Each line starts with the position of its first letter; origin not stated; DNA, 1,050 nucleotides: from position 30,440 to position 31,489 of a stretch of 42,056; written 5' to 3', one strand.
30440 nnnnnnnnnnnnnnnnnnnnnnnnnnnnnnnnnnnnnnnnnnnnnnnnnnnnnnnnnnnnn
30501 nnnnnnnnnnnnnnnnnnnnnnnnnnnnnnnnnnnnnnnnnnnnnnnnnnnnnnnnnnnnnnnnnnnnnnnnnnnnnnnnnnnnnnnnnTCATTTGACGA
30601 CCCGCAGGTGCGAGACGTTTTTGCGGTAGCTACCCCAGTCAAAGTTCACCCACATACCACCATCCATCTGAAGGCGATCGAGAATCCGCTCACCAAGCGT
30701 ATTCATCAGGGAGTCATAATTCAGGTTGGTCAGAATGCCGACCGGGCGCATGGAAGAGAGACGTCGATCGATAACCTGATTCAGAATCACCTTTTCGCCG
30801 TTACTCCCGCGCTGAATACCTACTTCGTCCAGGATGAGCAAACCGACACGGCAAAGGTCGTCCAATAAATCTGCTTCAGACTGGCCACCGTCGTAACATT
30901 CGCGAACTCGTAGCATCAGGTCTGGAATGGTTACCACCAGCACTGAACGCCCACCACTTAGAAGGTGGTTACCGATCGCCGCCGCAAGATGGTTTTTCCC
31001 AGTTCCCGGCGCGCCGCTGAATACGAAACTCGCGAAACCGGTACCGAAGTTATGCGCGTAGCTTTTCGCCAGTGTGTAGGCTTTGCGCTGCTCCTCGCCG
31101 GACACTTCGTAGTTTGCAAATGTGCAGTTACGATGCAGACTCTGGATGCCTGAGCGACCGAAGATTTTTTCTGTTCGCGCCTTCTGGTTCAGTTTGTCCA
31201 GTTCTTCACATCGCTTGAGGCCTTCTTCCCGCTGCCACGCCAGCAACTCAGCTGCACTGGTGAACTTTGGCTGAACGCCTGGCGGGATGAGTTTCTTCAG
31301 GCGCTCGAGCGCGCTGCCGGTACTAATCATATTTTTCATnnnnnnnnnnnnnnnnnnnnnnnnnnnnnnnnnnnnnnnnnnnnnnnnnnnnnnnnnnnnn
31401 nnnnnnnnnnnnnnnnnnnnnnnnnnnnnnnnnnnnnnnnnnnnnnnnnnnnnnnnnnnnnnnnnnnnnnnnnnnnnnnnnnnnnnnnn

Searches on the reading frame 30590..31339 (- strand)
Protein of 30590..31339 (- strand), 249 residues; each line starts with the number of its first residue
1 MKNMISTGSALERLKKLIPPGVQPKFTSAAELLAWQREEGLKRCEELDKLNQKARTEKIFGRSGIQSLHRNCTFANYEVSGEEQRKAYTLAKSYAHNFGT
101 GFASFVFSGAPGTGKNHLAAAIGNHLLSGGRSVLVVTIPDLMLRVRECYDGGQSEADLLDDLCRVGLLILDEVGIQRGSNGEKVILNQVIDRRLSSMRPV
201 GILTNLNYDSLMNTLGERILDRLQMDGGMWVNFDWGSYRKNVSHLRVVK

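Call 11: search_protein_families(library=ncbifam, proteins=[window:30590-31339:-], max_evalue=1)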
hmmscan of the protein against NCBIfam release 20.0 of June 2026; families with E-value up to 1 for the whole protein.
window:30590-31339:- (249 aa): 17 families
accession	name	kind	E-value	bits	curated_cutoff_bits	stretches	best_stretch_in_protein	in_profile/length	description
NF009043.0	PRK12377.1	subfamily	2e-131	437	389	1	1-249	1-248/248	ATP-binding protein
NF005931.1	PRK07952.1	equivalog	2.3e-92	309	357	1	7-243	4-242/246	replicative helicase loader DnaC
NF005992.0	PRK08116.1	subfamily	7.9e-34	117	189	1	38-244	48-257/269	hypothetical protein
NF005304.0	PRK06835.1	equivalog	5e-21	75.1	215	1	85-225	166-307/330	ATP-binding protein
NF038214.1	IS21_help_AAA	equivalog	9.1e-20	71.3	200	1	37-241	24-231/232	IS21-like element helper ATPase IstB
NF001154.0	PRK00149.3-3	equivalog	7.5e-15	54.8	410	1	28-225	78-275/462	chromosomal replication initiator protein DnaA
TIGR00362.1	DnaA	equivalog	5.7e-12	45.4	343.9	1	49-225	85-260/437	chromosomal replication initiator protein DnaA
NF006505.0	PRK08939.1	equivalog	6.1e-12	45.4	228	1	42-215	94-269/306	primosomal protein DnaI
NF005098.0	PRK06526.1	subfamily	8.3e-11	41.8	296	1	34-176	43-182/266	transposase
NF005378.0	PRK06921.1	subfamily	2.5e-10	39.9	207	1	51-222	60-243/266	hypothetical protein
NF006616.1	PRK09183.1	subfamily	1.8e-09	37.2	300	1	105-216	103-213/253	IS21-like element helper ATPase IstB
NF006038.0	PRK08181.1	subfamily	4.4e-08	32.7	317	1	102-195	107-199/271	transposase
TIGR03420.1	DnaA_homol_Hda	equivalog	0.0014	18.2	194.8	1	70-150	10-86/226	DnaA regulatory inactivator Hda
NF003013.0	PRK03846.1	subfamily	0.011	15.4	163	1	106-167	32-91/202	adenylyl-sulfate kinase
NF053622.1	ATPseBagAMYCTU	equivalog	0.018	14.5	400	1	106-138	11-43/325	ATPase BagA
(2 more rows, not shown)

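Call 12: search_protein_families(library=phrogs, proteins=[window:30590-31339:-], max_evalue=1)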
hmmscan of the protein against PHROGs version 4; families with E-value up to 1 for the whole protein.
window:30590-31339:- (249 aa): 12 families
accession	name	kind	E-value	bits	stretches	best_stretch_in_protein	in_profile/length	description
phrog_50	-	DNA, RNA and nucleotide metabolism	1.3e-77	263.2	1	22-249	282-520/570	DnaC-like helicase loader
phrog_3277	-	DNA, RNA and nucleotide metabolism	1.1e-37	130.4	1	104-247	12-161/168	DnaC-like helicase loader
phrog_27475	-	unknown function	4e-09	36.4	1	105-197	445-537/599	-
phrog_26922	-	DNA, RNA and nucleotide metabolism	1.5e-05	26.5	1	161-239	8-86/92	DnaC-like helicase loader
phrog_168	-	DNA, RNA and nucleotide metabolism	0.028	15.1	1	101-140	41-77/314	clamp loader of DNA polymerase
phrog_11097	-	unknown function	0.044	15.3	1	22-44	48-70/83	-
phrog_7485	-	unknown function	0.12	12.2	1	104-126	229-251/430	-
phrog_4871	-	other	0.13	11.6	1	102-129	496-523/764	ATP-dependent protease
phrog_10401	-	other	0.14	11.8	1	103-126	461-484/667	ATPase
phrog_27877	-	unknown function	0.19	13.4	1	51-89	16-54/108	-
phrog_9172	-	unknown function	0.37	10.5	1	99-122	104-127/509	-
phrog_11838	-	DNA, RNA and nucleotide metabolism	0.38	10.8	1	84-126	22-64/420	clamp loader of DNA polymerase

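Call 13: search_protein_families(library=pfam, proteins=[window:30590-31339:-], max_evalue=1)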
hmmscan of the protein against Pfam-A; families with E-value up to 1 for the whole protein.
window:30590-31339:- (249 aa): 9 families
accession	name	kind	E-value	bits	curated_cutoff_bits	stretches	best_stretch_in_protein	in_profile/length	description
PF01695.23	IstB_IS21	-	8.3e-17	61.9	24.1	1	67-241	57-233/238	IstB-like ATP binding protein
PF00308.24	Bac_DnaA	-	6e-07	30.2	23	1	68-225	1-157/162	Bacterial DnaA ATPAse domain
PF00004.35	AAA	-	0.0086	17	21.2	1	106-174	2-67/131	ATPase family associated with various cellular activities (AAA)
PF05970.20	PIF1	-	0.06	13.4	25.9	1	82-136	4-56/223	PIF1-like helicase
PF03308.22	MeaB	-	0.12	11.8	23.1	1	83-138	15-69/273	Methylmalonyl Co-A mutase-associated GTPase MeaB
PF20720.3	nSTAND3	-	0.13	12.4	27.2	1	106-161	21-73/155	Novel STAND NTPase 3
PF06309.17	Torsin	-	0.14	12.7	27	1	106-132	57-84/127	Torsin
PF01583.26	APS_kinase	-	0.2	12.2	21.1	0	106-166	6-64/152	Adenylylsulphate kinase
PF24883.2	NPHP3_N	-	0.25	12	24.8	1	105-134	25-54/164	Nephrocystin 3, N-terminal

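Call 34: find_related_loci(query=window:30590-31339:-, collection=viral_contigs, flank=2500)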
Query window:30590-31339:- (249 aa) in viral_contigs; peptide patterns used: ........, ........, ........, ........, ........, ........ (x = any residue, [..] = any of these).
374 stretches matched a pattern; 362 encode a relative of the query (tblastn E <= 1e-3); the best 80 are kept; 80 distinct loci.
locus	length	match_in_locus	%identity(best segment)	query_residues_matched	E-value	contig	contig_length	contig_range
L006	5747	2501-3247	90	1-249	2e-156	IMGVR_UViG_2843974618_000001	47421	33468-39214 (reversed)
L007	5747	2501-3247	90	1-249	2e-155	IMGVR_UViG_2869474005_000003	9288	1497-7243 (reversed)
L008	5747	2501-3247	90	1-249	2e-155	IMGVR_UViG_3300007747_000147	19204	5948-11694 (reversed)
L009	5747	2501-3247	90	1-249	2e-155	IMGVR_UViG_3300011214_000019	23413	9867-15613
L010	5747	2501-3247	90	1-249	2e-155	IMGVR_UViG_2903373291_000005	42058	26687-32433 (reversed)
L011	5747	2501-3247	89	1-249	2e-155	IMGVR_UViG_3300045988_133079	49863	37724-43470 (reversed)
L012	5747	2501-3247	90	1-249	4e-155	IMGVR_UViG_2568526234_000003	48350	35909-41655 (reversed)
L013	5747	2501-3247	90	1-249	3e-155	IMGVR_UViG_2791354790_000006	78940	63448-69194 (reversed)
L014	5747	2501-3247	89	1-249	7e-155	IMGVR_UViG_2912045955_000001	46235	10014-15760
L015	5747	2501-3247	90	1-249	5e-155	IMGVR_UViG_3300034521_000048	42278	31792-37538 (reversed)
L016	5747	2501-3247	89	1-249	1e-154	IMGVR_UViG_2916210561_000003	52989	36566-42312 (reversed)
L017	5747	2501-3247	89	1-249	1e-154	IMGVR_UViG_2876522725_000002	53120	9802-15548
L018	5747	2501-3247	89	1-249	2e-154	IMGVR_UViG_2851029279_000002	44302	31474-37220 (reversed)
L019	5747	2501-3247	89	1-249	2e-154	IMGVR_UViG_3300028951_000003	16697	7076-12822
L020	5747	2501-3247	88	1-249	4e-154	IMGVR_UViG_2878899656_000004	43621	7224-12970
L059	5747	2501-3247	83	1-249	4e-145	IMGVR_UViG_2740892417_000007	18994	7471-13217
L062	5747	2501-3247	85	1-249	2e-144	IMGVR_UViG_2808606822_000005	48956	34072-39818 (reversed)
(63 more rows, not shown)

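Call 71: search_protein_families(library=pfam, proteins=[L006:3269-3577:+, L062:3258-3590:+, L059:3261-3407:+], max_evalue=0.01)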
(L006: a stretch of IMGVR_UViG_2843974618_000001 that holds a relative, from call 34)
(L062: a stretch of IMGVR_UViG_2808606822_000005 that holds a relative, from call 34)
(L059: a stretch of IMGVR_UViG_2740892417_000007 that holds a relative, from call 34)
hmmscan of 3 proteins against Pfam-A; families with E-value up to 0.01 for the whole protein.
L006:3269-3577:+ (103 aa): 0 families

L062:3258-3590:+ (111 aa): 11 families
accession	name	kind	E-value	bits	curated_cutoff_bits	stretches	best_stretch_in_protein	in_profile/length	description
PF06163.17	DUF977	-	3.8e-14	53.3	22.1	1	1-72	1-72/134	Bacterial protein of unknown function (DUF977)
PF13412.12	HTH_24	-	0.00011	22.1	21.9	1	12-54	3-45/48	Winged helix-turn-helix DNA-binding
PF12728.13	HTH_17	-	0.00044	20.9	27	1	27-48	2-23/51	Helix-turn-helix domain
PF20432.4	Xre-like-HTH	-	0.00046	20.9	25.8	1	15-48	13-43/63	Antitoxin Xre-like helix-turn-helix domain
PF08279.18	HTH_11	-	0.00076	19.8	25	1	20-55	9-44/55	HTH domain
PF12802.13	MarR_2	-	0.00077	20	27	1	16-58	10-52/61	MarR family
PF13384.12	HTH_23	-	0.00089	19.5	24.6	1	12-53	4-44/50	Homeodomain-like domain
PF08220.18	HTH_DeoR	-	0.0011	19.2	21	1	22-59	10-47/57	DeoR-like helix-turn-helix domain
PF13551.12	HTH_29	-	0.0012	19.3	28.1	1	24-55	10-41/64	Winged helix-turn helix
PF09339.16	HTH_IclR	-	0.0018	18.5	22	1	21-46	13-38/52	IclR helix-turn-helix domain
PF13518.12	HTH_28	-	0.0033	17.9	25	1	19-55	11-41/52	Helix-turn-helix domain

L059:3261-3407:+ (49 aa): 2 families
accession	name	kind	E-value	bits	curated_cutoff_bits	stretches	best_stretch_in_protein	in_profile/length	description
PF06163.17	DUF977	-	1.8e-18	67.3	22.1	1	1-44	1-44/134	Bacterial protein of unknown function (DUF977)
PF08220.18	HTH_DeoR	-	0.0054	16.9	21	1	15-41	3-29/57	DeoR-like helix-turn-helix domain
